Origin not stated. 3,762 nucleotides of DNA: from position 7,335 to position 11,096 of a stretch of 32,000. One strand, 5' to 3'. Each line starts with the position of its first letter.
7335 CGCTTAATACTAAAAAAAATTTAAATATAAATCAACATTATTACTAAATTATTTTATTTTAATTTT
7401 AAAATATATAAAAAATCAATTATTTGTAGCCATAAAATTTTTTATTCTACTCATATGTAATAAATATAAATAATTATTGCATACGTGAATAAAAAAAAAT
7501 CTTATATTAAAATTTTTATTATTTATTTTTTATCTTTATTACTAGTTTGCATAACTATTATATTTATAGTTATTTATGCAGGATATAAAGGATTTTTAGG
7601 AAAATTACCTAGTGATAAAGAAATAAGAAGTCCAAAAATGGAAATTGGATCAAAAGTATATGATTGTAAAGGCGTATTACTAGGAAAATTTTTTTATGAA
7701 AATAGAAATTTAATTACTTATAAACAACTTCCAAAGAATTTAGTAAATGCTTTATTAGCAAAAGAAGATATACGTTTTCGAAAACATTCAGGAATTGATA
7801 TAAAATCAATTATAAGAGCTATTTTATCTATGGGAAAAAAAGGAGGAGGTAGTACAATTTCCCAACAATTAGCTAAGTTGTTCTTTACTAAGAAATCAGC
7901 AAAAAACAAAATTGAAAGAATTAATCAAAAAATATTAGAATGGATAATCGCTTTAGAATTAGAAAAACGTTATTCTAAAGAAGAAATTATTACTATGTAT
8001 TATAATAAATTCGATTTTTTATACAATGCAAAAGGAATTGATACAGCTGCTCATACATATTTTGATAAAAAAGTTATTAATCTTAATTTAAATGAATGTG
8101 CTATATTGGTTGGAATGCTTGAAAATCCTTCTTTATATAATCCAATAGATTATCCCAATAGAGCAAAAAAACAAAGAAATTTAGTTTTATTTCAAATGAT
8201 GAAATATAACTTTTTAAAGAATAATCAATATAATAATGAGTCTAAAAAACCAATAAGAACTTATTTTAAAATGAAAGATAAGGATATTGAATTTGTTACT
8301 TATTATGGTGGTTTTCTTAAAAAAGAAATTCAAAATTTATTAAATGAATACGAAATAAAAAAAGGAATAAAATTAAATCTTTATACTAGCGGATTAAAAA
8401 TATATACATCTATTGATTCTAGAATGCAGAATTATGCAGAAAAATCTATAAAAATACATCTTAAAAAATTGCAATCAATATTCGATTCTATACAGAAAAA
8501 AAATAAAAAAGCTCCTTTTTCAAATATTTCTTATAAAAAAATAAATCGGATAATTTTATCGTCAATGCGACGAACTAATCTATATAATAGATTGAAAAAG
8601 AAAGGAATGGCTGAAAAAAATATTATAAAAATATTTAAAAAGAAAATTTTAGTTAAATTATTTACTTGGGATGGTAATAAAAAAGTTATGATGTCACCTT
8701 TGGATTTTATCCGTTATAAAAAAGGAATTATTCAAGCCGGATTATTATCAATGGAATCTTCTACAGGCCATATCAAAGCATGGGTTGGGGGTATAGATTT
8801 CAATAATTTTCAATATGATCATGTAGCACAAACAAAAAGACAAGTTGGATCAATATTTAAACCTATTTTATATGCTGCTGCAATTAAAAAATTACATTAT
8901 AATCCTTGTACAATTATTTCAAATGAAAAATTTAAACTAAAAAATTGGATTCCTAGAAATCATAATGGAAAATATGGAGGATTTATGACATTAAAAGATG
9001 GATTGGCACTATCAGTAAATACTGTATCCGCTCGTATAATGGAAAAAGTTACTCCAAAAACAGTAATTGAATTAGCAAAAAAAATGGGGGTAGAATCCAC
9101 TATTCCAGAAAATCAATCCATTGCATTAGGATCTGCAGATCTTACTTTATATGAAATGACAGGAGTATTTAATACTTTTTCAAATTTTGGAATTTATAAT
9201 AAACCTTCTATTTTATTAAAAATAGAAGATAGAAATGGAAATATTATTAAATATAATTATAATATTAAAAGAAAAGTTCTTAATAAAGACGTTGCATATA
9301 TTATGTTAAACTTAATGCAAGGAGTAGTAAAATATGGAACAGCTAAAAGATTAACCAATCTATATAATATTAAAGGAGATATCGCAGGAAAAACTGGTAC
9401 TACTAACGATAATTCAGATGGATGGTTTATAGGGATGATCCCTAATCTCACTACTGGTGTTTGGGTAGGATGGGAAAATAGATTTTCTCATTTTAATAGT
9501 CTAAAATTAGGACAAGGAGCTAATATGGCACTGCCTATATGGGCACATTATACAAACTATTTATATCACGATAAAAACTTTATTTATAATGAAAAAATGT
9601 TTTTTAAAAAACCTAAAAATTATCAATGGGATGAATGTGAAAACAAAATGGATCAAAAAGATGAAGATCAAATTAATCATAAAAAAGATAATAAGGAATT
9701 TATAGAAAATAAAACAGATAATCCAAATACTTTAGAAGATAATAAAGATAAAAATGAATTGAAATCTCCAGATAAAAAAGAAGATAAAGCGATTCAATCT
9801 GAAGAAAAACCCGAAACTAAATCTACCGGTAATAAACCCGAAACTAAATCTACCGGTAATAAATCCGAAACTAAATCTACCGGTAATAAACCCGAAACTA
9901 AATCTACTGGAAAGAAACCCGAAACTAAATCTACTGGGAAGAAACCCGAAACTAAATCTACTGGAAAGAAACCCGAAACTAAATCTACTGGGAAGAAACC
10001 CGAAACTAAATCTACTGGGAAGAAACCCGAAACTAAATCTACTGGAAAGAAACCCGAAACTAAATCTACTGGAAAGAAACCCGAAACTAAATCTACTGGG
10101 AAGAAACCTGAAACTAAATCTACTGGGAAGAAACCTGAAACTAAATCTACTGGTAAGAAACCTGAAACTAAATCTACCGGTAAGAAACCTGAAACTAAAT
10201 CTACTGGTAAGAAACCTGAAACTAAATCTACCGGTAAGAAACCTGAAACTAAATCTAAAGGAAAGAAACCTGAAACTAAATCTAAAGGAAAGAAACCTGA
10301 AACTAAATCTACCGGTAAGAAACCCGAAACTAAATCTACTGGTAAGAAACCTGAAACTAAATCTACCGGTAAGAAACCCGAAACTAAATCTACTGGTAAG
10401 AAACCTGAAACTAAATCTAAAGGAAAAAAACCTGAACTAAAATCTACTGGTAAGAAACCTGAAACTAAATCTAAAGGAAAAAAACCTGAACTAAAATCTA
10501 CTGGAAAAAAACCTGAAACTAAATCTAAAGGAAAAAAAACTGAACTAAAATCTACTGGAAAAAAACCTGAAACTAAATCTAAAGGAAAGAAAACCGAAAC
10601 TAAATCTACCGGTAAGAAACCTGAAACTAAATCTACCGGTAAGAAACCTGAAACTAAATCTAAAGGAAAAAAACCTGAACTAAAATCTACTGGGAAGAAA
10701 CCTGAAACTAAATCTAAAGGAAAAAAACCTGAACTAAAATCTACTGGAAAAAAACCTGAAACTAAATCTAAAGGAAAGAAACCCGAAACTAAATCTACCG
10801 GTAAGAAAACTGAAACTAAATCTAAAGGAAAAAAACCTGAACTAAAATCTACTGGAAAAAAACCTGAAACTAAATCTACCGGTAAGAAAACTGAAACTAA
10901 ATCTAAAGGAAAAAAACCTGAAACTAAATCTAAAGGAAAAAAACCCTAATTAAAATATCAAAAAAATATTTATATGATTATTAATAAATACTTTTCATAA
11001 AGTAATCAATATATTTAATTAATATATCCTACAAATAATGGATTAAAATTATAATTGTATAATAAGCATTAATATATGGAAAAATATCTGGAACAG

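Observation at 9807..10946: A ~380-aa lysine-rich tandem-repeat tail (42 x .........) fused to the C-terminus of PBP1A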

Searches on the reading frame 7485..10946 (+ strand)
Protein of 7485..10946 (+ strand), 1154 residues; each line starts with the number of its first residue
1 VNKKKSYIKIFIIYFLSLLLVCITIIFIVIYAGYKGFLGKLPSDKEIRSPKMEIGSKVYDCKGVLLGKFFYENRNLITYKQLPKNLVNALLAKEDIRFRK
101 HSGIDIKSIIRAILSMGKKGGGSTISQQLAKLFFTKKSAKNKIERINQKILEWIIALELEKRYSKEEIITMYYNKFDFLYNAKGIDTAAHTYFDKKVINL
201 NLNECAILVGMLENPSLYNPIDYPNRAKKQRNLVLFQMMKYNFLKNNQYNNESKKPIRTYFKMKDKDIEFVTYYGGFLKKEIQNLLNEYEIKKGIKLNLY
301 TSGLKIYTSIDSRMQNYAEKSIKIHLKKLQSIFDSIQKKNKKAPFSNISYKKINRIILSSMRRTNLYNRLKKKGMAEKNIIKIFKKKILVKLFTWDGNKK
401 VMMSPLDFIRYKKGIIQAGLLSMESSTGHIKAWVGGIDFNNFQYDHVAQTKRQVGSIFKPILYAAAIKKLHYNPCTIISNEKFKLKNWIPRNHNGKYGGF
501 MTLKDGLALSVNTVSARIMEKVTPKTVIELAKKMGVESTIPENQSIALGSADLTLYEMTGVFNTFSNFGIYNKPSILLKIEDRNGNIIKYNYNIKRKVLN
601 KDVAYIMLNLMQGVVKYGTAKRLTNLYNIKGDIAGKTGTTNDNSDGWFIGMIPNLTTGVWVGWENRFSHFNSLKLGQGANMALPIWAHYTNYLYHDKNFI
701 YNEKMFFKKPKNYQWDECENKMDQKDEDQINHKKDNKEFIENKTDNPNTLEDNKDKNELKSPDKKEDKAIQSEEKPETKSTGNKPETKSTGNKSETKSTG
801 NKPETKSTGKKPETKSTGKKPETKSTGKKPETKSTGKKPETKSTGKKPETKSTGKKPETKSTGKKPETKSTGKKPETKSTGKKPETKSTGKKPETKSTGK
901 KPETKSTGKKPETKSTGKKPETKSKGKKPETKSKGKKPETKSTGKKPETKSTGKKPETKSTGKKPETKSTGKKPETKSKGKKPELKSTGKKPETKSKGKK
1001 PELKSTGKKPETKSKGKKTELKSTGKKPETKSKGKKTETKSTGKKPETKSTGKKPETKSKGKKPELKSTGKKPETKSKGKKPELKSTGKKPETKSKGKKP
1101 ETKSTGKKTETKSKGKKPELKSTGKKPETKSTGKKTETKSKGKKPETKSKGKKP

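Call 6: search_protein_families(library=pfam, proteins=[window:7485-10946:+], max_evalue=0.1)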
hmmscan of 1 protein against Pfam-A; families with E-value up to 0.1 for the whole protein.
window:7485-10946:+ (1154 aa): 3 families
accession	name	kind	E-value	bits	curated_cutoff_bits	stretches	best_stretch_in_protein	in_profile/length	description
PF00912.28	Transgly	-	8.8e-52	175.5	27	1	65-238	4-177/178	Transglycosylase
PF00905.27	Transpeptidase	-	2.6e-23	83.1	22.1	1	423-659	6-271/299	Penicillin binding protein transpeptidase domain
PF17778.7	BLACT_WH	-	0.024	15.1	22.8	1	306-330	9-33/46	Beta-lactamase associated winged helix domain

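Call 7: search_protein_families(library=ncbifam, proteins=[window:7485-10946:+], max_evalue=0.1)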
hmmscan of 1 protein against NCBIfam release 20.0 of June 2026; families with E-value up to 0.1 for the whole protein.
window:7485-10946:+ (1154 aa): 14 families
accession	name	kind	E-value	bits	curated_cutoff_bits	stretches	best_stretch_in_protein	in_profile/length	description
TIGR02074.1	PBP_1a_fam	subfamily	8.7e-145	483.5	508.75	1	74-694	2-533/535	PBP1A family penicillin-binding protein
NF051885.1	tranpepglycosPbpC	equivalog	5.7e-104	348.9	900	2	412-689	320-589/632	multimodular transpeptidase-transglycosylase PbpC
TIGR02071.1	PBP_1b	equivalog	3.2e-97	326.4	717.75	2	415-722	403-704/729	penicillin-binding protein 1B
TIGR02073.1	PBP_1c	equivalog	5.5e-81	273.2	494.2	2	411-773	268-620/728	penicillin-binding protein 1C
NF008643.0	PRK11636.1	equivalog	5.9e-78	263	1263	3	11-324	3-305/850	peptidoglycan glycosyltransferase/peptidoglycan DD-transpeptidase MrcA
NF038276.1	strep_PBP2A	exception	1.3e-74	251.7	1100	2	8-316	30-330/716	penicillin-binding protein PBP2A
NF011423.0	PRK14850.1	equivalog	4.9e-71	240.1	1275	2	73-335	156-411/764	penicillin-binding protein 1b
NF038272.1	strep_PBP1A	exception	1.6e-69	234.9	1075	2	7-317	7-307/658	penicillin-binding protein PBP1A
NF007061.0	PRK09506.1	equivalog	1.3e-67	228.4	1120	2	416-690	468-743/825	bifunctional glycosyl transferase/transpeptidase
NF038274.1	strep_PBP1B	exception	1.7e-49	168.8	1225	2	413-668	374-640/745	penicillin-binding protein PBP1B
NF008414.0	PRK11240.1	equivalog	8e-41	139.9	1121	2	76-257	66-245/774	peptidoglycan glycosyltransferase PbpC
TIGR02070.1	mono_pep_trsgly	equivalog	7.6e-25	87.7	182.65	1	75-240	56-220/224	monofunctional biosynthetic peptidoglycan transglycosylase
NF010008.0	PRK13481.1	equivalog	2.6e-23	82.7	270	1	74-251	80-262/269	glycosyltransferase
NF007410.2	PRK09946.1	equivalog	1.8e-12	47.4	300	2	776-883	103-210/269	protein YdhT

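Call 65: predict_structure(alignment_id=A2)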
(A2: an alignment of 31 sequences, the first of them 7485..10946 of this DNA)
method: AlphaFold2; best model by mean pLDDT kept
length: 1154 residues; sequences in the alignment: 31
mean_pLDDT: 59.2   pTM: 0.50
mean pLDDT of the five models: 59.2, 58.1, 57.5, 56.4, 56.2
residues with pLDDT >= 90: 134; 70-90: 379; 50-70: 162; < 50: 479
segments of 3 or more residues with pLDDT < 50: 1-3, 264-268, 271-273, 422-449, 664-671, 720-784, 786-802, 804-838, 840-856, 858-1099, 1101-1126, 1128-1144, 1146-1154
pLDDT, mean of each block of 10 residues (from residue 1): 63 86 78 61 53 67 72 72 94 83 65 66 72 69 74 79 85 79 81 90 95 86 90 96 93 87 51 61 84 82 78 69 74 66 61 76 83 92 90 64 83 59 39 38 44 77 95 89 76 61 89 88 92 88 73 76 89 81 83 81 92 89 81 84 71 83 52 58 85 83 82 62 42 32 30 27 30 30 32 30 33 30 30 33 31 32 31 27 29 32 33 34 32 34 32 28 31 31 28 29 30 27 31 29 30 29 29 27 29 36 30 31 34 32 33 33
secondary structure, 60 per line:
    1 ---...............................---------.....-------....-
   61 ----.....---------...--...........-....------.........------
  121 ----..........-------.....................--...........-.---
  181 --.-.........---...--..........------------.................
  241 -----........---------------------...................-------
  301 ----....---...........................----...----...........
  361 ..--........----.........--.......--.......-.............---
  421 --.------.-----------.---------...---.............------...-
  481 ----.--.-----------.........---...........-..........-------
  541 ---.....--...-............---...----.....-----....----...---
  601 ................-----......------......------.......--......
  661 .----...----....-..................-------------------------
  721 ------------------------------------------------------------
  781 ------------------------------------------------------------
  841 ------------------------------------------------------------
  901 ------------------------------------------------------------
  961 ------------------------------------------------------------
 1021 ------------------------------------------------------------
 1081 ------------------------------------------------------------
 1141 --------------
elements in order (helices of 4 or more, strands of 3 or more residues): H4-34 H44-48 E56-59 E65-69 H84-94 H96-99 H106-114 H125-134 H142-162 H165-175 H185-193 H202-211 H224-240 H246-253 H275-293 E305-308 H312-338 H350-362 H365-372 H377-385 E388-394 E397-403 H405-417 E452-454 H458-470 E477-479 E500-502 H503-508 H512-522 H524-533 H544-548 E551-553 H555-566 E570-572 E577-581 E587-590 E595-597 H601-616 H622-627 E634-639 E646-652 E655-661 H673-676 H678-695

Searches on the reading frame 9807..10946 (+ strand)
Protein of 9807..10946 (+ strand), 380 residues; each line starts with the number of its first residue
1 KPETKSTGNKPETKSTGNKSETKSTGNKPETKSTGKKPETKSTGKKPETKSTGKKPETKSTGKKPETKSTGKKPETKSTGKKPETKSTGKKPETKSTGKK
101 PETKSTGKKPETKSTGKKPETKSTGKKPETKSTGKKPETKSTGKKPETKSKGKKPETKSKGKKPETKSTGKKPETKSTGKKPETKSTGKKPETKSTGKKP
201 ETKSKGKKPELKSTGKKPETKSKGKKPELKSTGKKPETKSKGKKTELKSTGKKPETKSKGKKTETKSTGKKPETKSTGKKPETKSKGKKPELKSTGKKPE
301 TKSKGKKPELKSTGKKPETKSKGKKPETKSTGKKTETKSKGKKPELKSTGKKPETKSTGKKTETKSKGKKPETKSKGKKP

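Call 14: find_homologous_proteins(query=window:9807-10946:+, max_evalue=0.001)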
Query window:9807-10946:+ (380 aa): 21 proteins with E <= 0.001 among 8000 candidates.
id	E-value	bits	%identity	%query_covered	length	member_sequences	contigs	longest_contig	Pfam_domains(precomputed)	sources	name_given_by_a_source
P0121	3.8e-7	48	53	22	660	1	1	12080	-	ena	-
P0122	4.0e-7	48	53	22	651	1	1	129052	-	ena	-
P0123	4.0e-7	48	53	22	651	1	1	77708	-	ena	-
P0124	4.0e-7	48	53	22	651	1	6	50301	-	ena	-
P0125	4.0e-7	48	53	22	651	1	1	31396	-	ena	-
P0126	4.0e-7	48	53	22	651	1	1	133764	-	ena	-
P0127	4.0e-7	48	53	22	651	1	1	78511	-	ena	-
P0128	5.6e-7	47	52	22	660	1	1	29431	-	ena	-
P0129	5.9e-7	47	52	22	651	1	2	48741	-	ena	-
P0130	6.3e-7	47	53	22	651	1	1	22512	-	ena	-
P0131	6.3e-7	47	53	22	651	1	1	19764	-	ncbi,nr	ncbi:MAG: hypothetical protein EGR73_01275 [Lachnospiraceae bacterium]|nr:hypothetical protein [Lach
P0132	6.7e-7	47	53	22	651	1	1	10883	-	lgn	-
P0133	1.1e-6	46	53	22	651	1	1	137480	-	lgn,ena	-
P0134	1.1e-6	46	53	22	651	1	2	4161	-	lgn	-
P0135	1.6e-6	46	52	22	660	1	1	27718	-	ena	-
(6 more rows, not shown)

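Call 49: search_solved_structures(query=window:9807-10946:+, max_evalue=1)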
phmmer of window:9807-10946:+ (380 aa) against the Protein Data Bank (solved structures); distinct sequences matched with E-value up to 1: 2.
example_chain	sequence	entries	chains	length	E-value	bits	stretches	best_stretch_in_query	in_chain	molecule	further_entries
7kve_B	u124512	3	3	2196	0.0022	20.5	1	31-300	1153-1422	Coagulation factor V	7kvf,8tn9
8xvp_A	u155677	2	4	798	0.0054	19.2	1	55-130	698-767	Inulosucrase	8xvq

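Call 57: search_protein_representatives(protein=window:9807-10946:+)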
Query: 380 residues. Proteins with E-value up to 0.001 (for the whole library): 519; up to 1e-10: 91; up to 1e-30: 7. The best 150 are listed.
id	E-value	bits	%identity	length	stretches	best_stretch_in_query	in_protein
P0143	1.8e-57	211.6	45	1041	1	33-379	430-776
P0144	5.4e-41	157.4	22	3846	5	38-351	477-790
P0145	5.3e-40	154.1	31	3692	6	13-355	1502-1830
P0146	8.7e-38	146.8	26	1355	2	8-278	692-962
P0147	6.8e-35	137.3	22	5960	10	7-377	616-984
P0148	8.0e-35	137.1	42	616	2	29-201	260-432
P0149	2.3e-33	132.2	26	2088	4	1-344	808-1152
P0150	3.0e-30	122.0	50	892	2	11-202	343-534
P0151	3.4e-29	118.6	50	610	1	21-229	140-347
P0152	1.4e-28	116.6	55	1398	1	69-374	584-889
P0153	1.8e-25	106.3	32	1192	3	4-197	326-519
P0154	6.7e-25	104.4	31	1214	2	11-330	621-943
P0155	1.3e-23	100.2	50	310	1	20-148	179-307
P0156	2.0e-22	96.3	32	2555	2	4-215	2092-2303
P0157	6.0e-22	94.7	29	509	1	22-285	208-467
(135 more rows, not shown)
